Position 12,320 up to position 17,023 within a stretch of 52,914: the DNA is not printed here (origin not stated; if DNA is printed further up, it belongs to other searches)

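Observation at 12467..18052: Dehydratase domain appears split across the two divergent genes, as expected if a single inversion broke one megasynthase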

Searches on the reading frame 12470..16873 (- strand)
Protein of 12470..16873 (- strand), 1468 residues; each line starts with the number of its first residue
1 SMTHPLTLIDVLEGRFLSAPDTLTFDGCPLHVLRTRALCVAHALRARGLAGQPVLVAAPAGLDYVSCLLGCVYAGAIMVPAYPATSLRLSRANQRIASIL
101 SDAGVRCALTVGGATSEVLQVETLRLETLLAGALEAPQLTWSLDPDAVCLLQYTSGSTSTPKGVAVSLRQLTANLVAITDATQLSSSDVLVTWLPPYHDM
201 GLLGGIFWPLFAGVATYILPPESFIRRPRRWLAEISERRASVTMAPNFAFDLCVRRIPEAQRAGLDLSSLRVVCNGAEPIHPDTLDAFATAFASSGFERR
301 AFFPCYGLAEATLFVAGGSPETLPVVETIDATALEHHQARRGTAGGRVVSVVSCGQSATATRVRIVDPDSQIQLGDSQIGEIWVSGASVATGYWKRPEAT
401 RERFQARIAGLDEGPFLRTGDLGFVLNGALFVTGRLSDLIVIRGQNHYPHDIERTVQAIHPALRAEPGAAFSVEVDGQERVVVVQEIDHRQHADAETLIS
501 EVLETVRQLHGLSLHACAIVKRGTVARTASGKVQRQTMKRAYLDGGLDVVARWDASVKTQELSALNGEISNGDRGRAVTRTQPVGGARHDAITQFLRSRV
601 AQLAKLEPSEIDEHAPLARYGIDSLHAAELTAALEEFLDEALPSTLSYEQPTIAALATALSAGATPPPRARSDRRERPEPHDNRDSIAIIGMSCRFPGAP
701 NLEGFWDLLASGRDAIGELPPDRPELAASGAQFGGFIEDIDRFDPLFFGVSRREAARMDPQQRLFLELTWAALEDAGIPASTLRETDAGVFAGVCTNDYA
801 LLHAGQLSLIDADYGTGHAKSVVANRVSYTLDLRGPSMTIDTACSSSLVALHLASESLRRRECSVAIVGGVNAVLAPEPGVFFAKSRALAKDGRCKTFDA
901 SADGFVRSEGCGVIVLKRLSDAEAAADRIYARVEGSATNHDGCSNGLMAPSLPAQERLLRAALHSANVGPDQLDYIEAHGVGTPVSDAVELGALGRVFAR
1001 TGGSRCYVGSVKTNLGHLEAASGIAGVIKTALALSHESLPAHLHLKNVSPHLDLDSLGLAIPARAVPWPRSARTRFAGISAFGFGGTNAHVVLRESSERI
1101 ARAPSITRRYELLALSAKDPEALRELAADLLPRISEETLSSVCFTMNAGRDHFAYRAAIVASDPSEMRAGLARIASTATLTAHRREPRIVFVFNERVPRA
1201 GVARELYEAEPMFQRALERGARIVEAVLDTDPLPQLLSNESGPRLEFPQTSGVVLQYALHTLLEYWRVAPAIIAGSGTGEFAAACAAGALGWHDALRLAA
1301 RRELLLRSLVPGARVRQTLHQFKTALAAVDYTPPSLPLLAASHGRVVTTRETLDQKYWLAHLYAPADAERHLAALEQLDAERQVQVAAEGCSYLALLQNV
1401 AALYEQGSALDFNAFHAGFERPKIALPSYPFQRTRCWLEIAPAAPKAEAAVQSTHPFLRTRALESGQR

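Call 7: search_protein_families(library=pfam, proteins=[window:12470-16873:-], max_evalue=0.1)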
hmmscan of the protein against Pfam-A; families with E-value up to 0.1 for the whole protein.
window:12470-16873:- (1468 aa): 12 families
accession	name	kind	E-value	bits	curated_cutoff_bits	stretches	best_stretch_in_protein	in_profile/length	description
PF00109.32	ketoacyl-synt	-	6.3e-88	295.1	20.8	1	685-922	2-252/252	Beta-ketoacyl synthase, N-terminal domain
PF00501.34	AMP-binding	-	1.7e-59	202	29.9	1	33-394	27-384/384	AMP-binding enzyme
PF02801.28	Ketoacyl-synt_C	-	1e-37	129.2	20.8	1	930-1045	1-118/119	Beta-ketoacyl synthase, C-terminal domain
PF22621.2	CurL-like_PKS_C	-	3.5e-14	53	27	1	1112-1169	2-62/64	CurL-like, PKS C-terminal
PF23024.1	AMP-dom_DIP2-like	-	5.6e-14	52.6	27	1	438-549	2-107/110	Disco-interacting protein 2-like, AMP domain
PF16197.11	KAsynt_C_assoc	-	6.4e-14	52.7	33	1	1050-1159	3-110/111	Ketoacyl-synthetase C-terminal extension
PF00550.31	PP-binding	-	9.7e-13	48.6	20.8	1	595-660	2-67/67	Phosphopantetheine attachment site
PF00698.26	Acyl_transf_1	-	4.1e-11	43.4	32.7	1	1200-1347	12-159/319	Acyl transferase domain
PF22336.2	RhiE-like_linker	-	1.8e-08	34.7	27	1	1115-1175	2-64/67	RhiE-like, KS-MAT linker domain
PF00108.29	Thiolase_N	-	0.00011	22.2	26.4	1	822-872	61-113/260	Thiolase, N-terminal domain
PF23297.2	ACP_SdgA_C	-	0.004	17.6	27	1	589-656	8-75/95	Highly reducing polyketide synthase sdgA, C-terminal ACP domain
PF24919.1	Mug62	-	0.024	14.7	27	1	445-549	31-149/164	Meiotically up-regulated gene 62 protein-like domain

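Call 17: find_encoding_contigs(protein=window:12470-16873:-, flank=10000)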
Protein window:12470-16873:- (1468 aa): no gene with exactly this product is on record in the collection.
